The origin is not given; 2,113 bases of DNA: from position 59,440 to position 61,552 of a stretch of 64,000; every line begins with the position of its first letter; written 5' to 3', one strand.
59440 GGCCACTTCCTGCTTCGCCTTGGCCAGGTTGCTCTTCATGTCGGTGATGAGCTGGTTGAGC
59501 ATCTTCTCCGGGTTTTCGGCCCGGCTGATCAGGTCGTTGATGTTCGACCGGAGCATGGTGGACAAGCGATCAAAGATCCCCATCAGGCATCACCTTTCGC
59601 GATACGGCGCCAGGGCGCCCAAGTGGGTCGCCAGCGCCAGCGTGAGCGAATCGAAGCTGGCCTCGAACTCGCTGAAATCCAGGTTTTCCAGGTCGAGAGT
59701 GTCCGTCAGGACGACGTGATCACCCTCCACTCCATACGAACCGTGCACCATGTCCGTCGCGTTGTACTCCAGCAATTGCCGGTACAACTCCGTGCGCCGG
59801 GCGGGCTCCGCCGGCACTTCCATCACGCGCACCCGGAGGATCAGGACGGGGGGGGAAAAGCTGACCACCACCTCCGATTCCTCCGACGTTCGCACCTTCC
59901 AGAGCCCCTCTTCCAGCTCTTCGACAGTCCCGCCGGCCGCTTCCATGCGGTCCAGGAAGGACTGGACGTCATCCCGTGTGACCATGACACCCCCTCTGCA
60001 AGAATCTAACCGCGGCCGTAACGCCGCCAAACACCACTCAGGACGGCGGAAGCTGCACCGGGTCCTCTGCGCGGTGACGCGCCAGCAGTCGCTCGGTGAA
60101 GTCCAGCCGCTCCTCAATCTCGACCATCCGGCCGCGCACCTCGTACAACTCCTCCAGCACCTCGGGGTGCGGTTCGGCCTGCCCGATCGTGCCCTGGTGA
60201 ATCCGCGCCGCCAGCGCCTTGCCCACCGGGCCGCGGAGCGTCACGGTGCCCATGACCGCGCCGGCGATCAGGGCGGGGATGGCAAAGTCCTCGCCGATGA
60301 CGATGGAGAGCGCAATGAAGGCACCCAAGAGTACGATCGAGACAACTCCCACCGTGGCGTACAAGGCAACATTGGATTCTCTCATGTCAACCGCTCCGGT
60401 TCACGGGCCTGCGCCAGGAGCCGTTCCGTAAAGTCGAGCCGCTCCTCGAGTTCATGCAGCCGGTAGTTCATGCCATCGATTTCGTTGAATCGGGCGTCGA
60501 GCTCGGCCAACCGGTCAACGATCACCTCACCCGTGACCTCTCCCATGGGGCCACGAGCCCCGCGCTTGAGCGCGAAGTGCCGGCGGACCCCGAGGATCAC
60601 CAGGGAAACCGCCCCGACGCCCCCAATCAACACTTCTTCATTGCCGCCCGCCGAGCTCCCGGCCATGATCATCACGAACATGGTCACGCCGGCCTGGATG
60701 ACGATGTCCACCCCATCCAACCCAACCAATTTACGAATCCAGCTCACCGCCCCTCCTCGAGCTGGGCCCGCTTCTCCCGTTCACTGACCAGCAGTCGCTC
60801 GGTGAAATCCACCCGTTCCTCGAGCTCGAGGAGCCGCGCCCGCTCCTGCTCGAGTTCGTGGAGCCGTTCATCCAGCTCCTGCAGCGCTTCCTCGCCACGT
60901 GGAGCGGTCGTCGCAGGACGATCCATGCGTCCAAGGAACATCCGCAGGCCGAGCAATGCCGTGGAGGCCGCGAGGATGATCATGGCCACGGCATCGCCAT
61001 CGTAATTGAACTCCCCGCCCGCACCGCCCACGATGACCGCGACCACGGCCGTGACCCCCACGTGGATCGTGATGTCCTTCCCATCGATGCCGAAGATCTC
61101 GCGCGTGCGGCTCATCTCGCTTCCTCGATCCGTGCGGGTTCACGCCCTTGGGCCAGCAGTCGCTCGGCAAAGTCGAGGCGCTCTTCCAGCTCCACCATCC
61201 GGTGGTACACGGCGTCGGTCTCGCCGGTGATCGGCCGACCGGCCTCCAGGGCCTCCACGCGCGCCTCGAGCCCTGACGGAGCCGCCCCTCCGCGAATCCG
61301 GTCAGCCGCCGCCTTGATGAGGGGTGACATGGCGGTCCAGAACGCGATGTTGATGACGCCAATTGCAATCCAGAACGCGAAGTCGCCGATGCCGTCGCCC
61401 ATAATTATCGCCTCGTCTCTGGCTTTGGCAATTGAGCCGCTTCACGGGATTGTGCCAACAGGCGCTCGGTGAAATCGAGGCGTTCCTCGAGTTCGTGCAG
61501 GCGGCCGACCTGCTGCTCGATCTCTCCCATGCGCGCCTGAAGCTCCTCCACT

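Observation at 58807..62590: Eight tandem paralogous small membrane proteins ending in a near-invariant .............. block, running into YbjN-like and PspA genes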

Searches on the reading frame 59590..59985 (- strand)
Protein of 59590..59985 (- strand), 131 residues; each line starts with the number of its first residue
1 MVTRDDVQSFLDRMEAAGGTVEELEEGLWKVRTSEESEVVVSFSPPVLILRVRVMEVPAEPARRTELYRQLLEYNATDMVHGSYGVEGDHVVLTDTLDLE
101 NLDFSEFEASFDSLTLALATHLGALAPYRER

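Call 3: search_protein_families(library=pfam, proteins=[window:59590-59985:-], max_evalue=1)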
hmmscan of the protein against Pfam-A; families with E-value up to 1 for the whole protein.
window:59590-59985:- (131 aa): 4 families
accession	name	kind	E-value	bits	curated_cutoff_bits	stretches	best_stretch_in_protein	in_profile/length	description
PF22550.1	CesT_Tir_1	-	3.2e-27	95.5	27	1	5-128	6-128/131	CesT_Tir_1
PF10722.14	YbjN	-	2.2e-05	25.2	22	1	6-113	4-112/126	Putative bacterial sensory transduction regulator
PF05932.18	CesT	-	0.00079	20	22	1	48-114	43-111/119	Tir chaperone protein (CesT) family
PF21411.2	Rap1_C_Sp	-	0.12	12.4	27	1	3-21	13-31/40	S. pombe DNA-binding protein Rap1, C-terminal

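Call 4: search_protein_families(library=ncbifam, proteins=[window:59590-59985:-], max_evalue=1)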
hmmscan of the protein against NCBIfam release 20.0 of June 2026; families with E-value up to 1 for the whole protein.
window:59590-59985:- (131 aa): 0 families

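Call 45: search_protein_families(library=padloc, proteins=[window:59590-59985:-], max_evalue=0.1)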
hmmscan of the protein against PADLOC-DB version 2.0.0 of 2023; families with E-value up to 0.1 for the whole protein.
window:59590-59985:- (131 aa): 0 families

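Call 56: find_homologous_proteins(query=window:59590-59985:-, max_evalue=0.001)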
Query window:59590-59985:- (131 aa): 2168 proteins with E <= 0.001 among 2211 candidates; the best 120 are listed.
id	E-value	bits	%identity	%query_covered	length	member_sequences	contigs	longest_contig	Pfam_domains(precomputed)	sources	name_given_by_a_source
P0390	6.2e-78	277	100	100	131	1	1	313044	PF22550.2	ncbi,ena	-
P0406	1.8e-76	272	98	100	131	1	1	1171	PF22550.2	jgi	jgi:hypothetical protein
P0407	6.8e-76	270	97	100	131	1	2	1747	PF22550.2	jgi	jgi:hypothetical protein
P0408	8.8e-76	270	97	100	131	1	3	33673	PF22550.2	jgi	jgi:hypothetical protein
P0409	1.8e-75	269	96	100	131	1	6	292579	PF22550.2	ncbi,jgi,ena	jgi:hypothetical protein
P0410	2.2e-75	269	96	100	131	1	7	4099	PF22550.2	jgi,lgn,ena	-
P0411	3.0e-75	268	95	100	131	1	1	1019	PF22550.2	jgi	jgi:CesT_Tir_1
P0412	4.1e-75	268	95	100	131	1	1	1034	PF22550.2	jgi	-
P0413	4.4e-75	268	96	100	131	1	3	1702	PF22550.2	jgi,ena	jgi:hypothetical protein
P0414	5.8e-75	267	95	100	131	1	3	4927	PF22550.2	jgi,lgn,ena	-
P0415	1.0e-74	267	95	100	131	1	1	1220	PF22550.2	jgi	-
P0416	1.4e-74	266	95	100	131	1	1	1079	PF22550.2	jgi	-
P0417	1.6e-74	266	95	100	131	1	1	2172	PF22550.2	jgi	-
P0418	1.9e-74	266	95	100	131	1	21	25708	PF22550.2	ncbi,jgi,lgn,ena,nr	ncbi:MAG TPA: YbjN domain-containing protein [Gemmatimonadales bacterium]|jgi:hypothetical protein|n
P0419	2.5e-74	265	95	100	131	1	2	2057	PF22550.2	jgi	jgi:hypothetical protein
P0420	5.1e-74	264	95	100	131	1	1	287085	PF22550.2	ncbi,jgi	ncbi:MAG: YbjN domain-containing protein [Gemmatimonadales bacterium]|jgi:hypothetical protein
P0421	5.7e-74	264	95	100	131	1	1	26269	PF22550.2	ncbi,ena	-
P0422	7.1e-74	264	95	100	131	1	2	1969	PF22550.2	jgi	jgi:hypothetical protein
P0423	1.3e-73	263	94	100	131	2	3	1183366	PF22550.2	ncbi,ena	-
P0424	1.1e-72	260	93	100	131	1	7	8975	PF22550.2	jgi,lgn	-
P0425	2.5e-72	259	92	100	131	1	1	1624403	PF22550.2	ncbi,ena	-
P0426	1.1e-71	257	92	100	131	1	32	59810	PF22550.2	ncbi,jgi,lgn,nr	ncbi:MAG: hypothetical protein E4H41_07655 [Gemmatimonadales bacterium]|jgi:hypothetical protein|nr:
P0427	2.7e-71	256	92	100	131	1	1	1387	PF22550.2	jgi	jgi:hypothetical protein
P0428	2.9e-71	255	90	100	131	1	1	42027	PF22550.2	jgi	-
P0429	7.1e-71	254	90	100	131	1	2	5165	PF22550.2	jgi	jgi:hypothetical protein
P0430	8.1e-71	254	92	100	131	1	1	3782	PF22550.2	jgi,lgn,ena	-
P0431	1.5e-70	253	89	100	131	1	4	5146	PF22550.2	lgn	-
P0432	2.0e-70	253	89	100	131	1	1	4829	PF22550.2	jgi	-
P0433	2.8e-70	252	91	100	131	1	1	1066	PF22550.2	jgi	-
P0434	4.0e-70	252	91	100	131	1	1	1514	PF22550.2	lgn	-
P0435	4.3e-69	248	89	100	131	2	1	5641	PF22550.2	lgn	-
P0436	6.0e-69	248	88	100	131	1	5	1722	PF22550.2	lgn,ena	-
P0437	8.6e-69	247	89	100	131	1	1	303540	PF22550.2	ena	-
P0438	1.4e-68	247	89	100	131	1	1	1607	PF22550.2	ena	-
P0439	2.0e-68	246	89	100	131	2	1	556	PF22550.2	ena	-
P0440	2.1e-68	246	87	100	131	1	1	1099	PF22550.2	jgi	jgi:hypothetical protein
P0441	3.6e-68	245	88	100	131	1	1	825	PF22550.2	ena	-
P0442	3.6e-68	245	88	100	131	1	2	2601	PF22550.2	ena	-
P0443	3.7e-68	245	88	100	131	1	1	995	PF22550.2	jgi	jgi:hypothetical protein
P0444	5.1e-68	245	88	100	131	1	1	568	PF22550.2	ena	-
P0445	6.0e-68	245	87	100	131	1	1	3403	PF22550.2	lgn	-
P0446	8.6e-68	244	87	100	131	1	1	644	PF22550.2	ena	-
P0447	1.4e-67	244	88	100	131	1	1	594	PF22550.2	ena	-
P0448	1.7e-67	243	87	100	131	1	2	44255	PF22550.2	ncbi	-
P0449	2.2e-67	243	86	100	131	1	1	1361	PF22550.2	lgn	-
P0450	2.3e-67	243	86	100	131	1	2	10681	PF22550.2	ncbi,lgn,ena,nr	ncbi:MAG TPA: hypothetical protein PK948_08740 [Gemmatimonadales bacterium]|nr:hypothetical protein 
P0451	4.7e-67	242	86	100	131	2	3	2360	PF22550.2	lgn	-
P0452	5.1e-67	242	87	100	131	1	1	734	PF22550.2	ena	-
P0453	1.1e-66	241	86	100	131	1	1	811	PF22550.2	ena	-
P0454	1.3e-66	240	85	100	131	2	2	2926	PF22550.2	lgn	-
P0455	1.4e-66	240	85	100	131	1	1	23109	PF22550.2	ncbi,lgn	-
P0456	1.5e-66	240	86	100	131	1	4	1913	PF22550.2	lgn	-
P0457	1.8e-66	240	86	100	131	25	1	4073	PF22550.2,PF10722.15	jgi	-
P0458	2.7e-66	239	86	100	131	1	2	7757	PF22550.2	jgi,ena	-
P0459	3.2e-66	239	85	100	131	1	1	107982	PF22550.2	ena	-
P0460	6.4e-66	238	85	100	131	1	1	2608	PF22550.2,PF10722.15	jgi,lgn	-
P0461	7.4e-66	238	85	100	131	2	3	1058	PF22550.2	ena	-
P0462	8.5e-66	238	85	100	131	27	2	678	PF22550.2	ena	-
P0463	9.8e-66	238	84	100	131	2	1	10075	PF22550.2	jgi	jgi:hypothetical protein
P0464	1.7e-65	237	84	100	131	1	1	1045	PF22550.2,PF10722.15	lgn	-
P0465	7.5e-65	235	84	100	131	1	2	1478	PF22550.2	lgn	-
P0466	9.6e-65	234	82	100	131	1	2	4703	PF22550.2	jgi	jgi:hypothetical protein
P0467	1.2e-64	234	84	100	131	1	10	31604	PF22550.2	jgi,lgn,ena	jgi:hypothetical protein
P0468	1.4e-64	234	83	100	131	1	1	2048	PF22550.2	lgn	-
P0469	2.5e-64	233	82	100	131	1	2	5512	PF22550.2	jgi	-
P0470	2.8e-64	233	83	100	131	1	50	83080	PF22550.2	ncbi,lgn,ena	-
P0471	2.1e-63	230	81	100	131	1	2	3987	PF22550.2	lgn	-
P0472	2.9e-63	230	81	100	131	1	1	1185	PF22550.2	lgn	-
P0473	2.3e-62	227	81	100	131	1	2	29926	PF22550.2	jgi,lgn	-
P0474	4.7e-62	226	81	100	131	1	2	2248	PF22550.2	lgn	-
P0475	1.2e-61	224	80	100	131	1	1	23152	PF22550.2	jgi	-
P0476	1.7e-61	224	79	100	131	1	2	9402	PF22550.2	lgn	-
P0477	1.3e-59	218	76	100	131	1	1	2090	PF22550.2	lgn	-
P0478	1.7e-58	214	76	100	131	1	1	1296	PF22550.2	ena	-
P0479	1.7e-58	214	76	100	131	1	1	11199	PF22550.2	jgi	jgi:hypothetical protein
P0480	1.9e-58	214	75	100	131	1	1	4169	PF22550.2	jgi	jgi:hypothetical protein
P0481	2.4e-58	214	74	100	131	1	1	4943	PF22550.2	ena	-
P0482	2.5e-58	214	75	100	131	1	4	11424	PF22550.2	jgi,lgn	jgi:hypothetical protein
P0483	4.3e-58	213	74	100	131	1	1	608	PF22550.2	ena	-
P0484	4.5e-58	213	74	100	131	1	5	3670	PF22550.2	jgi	jgi:Tir chaperone family protein CesT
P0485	4.5e-58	213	74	100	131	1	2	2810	PF22550.2,PF10722.15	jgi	jgi:hypothetical protein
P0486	4.8e-58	213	74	100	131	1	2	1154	PF22550.2,PF10722.15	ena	-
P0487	4.8e-58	213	74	100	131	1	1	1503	PF22550.2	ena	-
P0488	4.8e-58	213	74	100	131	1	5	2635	PF22550.2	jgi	jgi:hypothetical protein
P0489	4.8e-58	213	74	100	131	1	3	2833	PF22550.2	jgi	jgi:hypothetical protein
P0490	5.0e-58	213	74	100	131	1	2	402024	PF22550.2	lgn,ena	-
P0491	6.0e-58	212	74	100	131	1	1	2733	PF22550.2,PF10722.15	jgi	jgi:hypothetical protein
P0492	6.2e-58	212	73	100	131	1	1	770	PF22550.2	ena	-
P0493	6.2e-58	212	73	100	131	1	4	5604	PF22550.2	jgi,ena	jgi:hypothetical protein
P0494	6.4e-58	212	75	100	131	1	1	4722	PF22550.2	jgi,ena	jgi:CesT_Tir_1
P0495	8.2e-58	212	73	100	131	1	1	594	PF22550.2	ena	-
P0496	8.6e-58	212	75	100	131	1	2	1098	PF22550.2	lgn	-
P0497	8.6e-58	212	74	100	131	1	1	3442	PF22550.2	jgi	jgi:hypothetical protein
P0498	8.7e-58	212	74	100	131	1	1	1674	PF22550.2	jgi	jgi:hypothetical protein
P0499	1.1e-57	212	75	99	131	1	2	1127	PF22550.2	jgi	jgi:hypothetical protein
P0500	1.2e-57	212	74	100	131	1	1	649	PF22550.2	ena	-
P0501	1.2e-57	212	74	100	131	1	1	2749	PF22550.2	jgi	jgi:hypothetical protein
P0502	1.2e-57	212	74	100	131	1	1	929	PF22550.2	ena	-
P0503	1.4e-57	211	75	100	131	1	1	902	PF22550.2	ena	-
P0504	1.5e-57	211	73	100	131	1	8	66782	PF22550.2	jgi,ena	jgi:hypothetical protein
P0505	1.6e-57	211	73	100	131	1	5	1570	PF22550.2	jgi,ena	jgi:hypothetical protein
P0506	1.6e-57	211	73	100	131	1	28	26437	PF22550.2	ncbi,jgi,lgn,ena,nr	ncbi:MAG TPA: hypothetical protein VFJ92_07520 [Gemmatimonadales bacterium]|jgi:Tir chaperone family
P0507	1.6e-57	211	73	100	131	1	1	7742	PF22550.2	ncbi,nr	ncbi:MAG TPA: hypothetical protein VFI77_03515 [Gemmatimonadales bacterium]|nr:hypothetical protein 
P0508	1.6e-57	211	74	100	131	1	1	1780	PF22550.2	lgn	-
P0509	1.6e-57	211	73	100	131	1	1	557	PF22550.2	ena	-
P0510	1.7e-57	211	73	100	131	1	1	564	PF22550.2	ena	-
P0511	1.7e-57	211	73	100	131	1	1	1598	PF22550.2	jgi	jgi:hypothetical protein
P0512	1.7e-57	211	74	99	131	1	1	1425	PF22550.2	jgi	jgi:hypothetical protein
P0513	1.8e-57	211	75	100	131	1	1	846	PF22550.2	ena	-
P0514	2.1e-57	211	73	100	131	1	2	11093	PF22550.2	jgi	jgi:hypothetical protein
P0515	2.2e-57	211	73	100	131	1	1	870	PF22550.2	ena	-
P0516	2.2e-57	211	73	100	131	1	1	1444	PF22550.2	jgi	jgi:hypothetical protein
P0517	2.2e-57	211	73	100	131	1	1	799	PF22550.2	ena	-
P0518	2.2e-57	211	73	100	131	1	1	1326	PF22550.2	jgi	jgi:hypothetical protein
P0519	2.3e-57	211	73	100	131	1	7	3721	PF22550.2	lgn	-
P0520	2.4e-57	211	74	100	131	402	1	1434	PF22550.2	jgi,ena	-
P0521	2.4e-57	211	73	100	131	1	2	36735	PF22550.2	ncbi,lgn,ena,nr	ncbi:MAG TPA: YbjN domain-containing protein [Gemmatimonadales bacterium]|nr:YbjN domain-containing 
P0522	2.4e-57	211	74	100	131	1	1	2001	PF22550.2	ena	-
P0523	2.6e-57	210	72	99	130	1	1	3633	PF22550.2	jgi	jgi:hypothetical protein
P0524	2.9e-57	210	73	100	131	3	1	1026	PF22550.2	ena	-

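Call 62: find_encoding_contigs(protein=P0490, flank=10000, max_places=2)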
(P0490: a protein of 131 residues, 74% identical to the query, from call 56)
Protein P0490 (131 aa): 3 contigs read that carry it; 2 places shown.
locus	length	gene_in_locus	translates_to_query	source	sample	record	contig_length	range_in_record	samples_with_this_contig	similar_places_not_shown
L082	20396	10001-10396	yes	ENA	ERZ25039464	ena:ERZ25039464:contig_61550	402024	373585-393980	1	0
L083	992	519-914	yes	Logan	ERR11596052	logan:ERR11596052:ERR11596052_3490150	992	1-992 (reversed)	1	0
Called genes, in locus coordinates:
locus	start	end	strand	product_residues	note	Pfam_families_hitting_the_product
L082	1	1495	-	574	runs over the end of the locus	PF16949:ABC_tran_2, PF09847:12TM_1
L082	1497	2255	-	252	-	PF00005:ABC_tran, PF13304:AAA_21 (weak)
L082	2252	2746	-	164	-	PF01661:Macro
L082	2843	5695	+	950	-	PF02463:SMC_N (faint), PF13191:AAA_16 (faint), PF13304:AAA_21 (faint), PF13555:AAA_29 (faint), PF20703:nSTAND1 (faint), PF17760:UvrA_inter, PF17755:UvrA_DNA-bind, PF00005:ABC_tran (weak)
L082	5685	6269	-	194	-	PF06525:SoxE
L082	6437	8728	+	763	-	PF00930:DPPIV_N, PF07676:PD40 (faint), PF26549:Tricorn_N (faint), PF02129:Peptidase_S15 (weak), PF20434:BD-FAE (faint), PF00326:Peptidase_S9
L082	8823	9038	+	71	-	-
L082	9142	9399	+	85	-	-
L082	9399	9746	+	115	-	-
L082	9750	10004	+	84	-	-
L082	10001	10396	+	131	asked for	PF22550:CesT_Tir_1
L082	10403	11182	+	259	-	PF04012:PspA_IM30, PF27865:CHP04376 (weak)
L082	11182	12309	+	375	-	PF01594:AI-2E_transport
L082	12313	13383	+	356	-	PF17396:DUF1611_N, PF07755:DUF1611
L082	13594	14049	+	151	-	-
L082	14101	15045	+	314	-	PF00924:MS_channel_2nd, PF21082:MS_channel_3rd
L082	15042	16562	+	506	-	PF01406:tRNA-synt_1e, PF09190:DALR_2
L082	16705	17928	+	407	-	PF00144:Beta-lactamase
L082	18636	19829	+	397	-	PF00009:GTP_EFTU, PF03144:GTP_EFTU_D2, PF03143:GTP_EFTU_D3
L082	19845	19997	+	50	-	PF00471:Ribosomal_L33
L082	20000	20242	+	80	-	PF00584:SecE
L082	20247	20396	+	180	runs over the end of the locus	PF02357:NusG, PF00467:KOW (weak)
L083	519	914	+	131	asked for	PF22550:CesT_Tir_1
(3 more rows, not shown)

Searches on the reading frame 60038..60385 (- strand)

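Call 3: search_protein_families(library=pfam, proteins=[window:60038-60385:-], max_evalue=1)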
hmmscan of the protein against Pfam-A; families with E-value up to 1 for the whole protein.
window:60038-60385:- (115 aa): 1 family
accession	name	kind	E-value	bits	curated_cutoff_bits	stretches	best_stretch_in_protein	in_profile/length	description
PF17259.7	DUF5325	-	0.12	12.7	25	1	8-47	10-47/61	Family of unknown function (DUF5325)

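Call 4: search_protein_families(library=ncbifam, proteins=[window:60038-60385:-], max_evalue=1)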
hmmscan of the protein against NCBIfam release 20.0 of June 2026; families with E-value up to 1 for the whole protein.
window:60038-60385:- (115 aa): 1 family
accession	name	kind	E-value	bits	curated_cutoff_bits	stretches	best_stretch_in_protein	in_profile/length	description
NF033158.1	Myrrcad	domain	0.32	10.5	33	1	38-50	6-18/36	MyrrCad domain-containing protein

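Call 45: search_protein_families(library=padloc, proteins=[window:60038-60385:-], max_evalue=0.1)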
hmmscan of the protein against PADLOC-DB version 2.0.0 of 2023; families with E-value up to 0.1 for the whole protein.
window:60038-60385:- (115 aa): 0 families

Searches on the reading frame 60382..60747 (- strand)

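Call 3: search_protein_families(library=pfam, proteins=[window:60382-60747:-], max_evalue=1)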
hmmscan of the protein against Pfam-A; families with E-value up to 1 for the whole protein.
window:60382-60747:- (121 aa): 0 families

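Call 4: search_protein_families(library=ncbifam, proteins=[window:60382-60747:-], max_evalue=1)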
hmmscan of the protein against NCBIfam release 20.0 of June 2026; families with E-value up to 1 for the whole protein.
window:60382-60747:- (121 aa): 1 family
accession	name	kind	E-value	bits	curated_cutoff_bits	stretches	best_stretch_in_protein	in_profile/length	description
NF005629.0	PRK07377.1-5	equivalog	0.058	13.3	370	1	21-99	39-118/183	hypothetical protein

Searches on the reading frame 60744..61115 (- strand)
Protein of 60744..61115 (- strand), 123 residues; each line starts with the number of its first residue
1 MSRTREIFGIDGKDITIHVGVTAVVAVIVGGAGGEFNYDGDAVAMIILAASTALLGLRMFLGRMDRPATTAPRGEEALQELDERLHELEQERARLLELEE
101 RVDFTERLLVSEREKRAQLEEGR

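Call 3: search_protein_families(library=pfam, proteins=[window:60744-61115:-], max_evalue=1)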
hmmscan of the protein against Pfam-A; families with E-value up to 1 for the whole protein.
window:60744-61115:- (123 aa): 2 families
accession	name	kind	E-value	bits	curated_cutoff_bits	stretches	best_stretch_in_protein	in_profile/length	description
PF23933.1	DUF7269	-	0.017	15.6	29.1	1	20-108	2-94/162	Family of unknown function (DUF7269)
PF24583.1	DUF7610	-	0.21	12.3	27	0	78-115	5-49/79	Domain of unknown function (DUF7610)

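Call 4: search_protein_families(library=ncbifam, proteins=[window:60744-61115:-], max_evalue=1)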
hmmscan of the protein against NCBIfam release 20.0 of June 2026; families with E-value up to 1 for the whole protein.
window:60744-61115:- (123 aa): 1 family
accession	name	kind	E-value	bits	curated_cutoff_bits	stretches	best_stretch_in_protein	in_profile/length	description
TIGR02976.1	phageshock_pspB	equivalog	0.23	11.8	51.7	1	58-113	21-69/75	envelope stress response membrane protein PspB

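Call 45: search_protein_families(library=padloc, proteins=[window:60744-61115:-], max_evalue=0.1)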
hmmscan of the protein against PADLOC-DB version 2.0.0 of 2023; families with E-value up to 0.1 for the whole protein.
window:60744-61115:- (123 aa): 0 families

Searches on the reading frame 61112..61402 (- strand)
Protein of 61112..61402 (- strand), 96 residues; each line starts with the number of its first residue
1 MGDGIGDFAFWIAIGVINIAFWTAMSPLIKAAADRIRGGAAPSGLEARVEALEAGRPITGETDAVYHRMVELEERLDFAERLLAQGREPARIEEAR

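Call 3: search_protein_families(library=pfam, proteins=[window:61112-61402:-], max_evalue=1)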
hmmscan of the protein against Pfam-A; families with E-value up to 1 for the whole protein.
window:61112-61402:- (96 aa): 1 family
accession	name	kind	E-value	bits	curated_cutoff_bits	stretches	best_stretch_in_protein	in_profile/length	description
PF24296.1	SrfA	-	0.035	14.6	27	1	19-71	17-69/73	SrfA protein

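Call 4: search_protein_families(library=ncbifam, proteins=[window:61112-61402:-], max_evalue=1)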
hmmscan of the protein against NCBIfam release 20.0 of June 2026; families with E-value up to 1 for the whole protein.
window:61112-61402:- (96 aa): 0 families
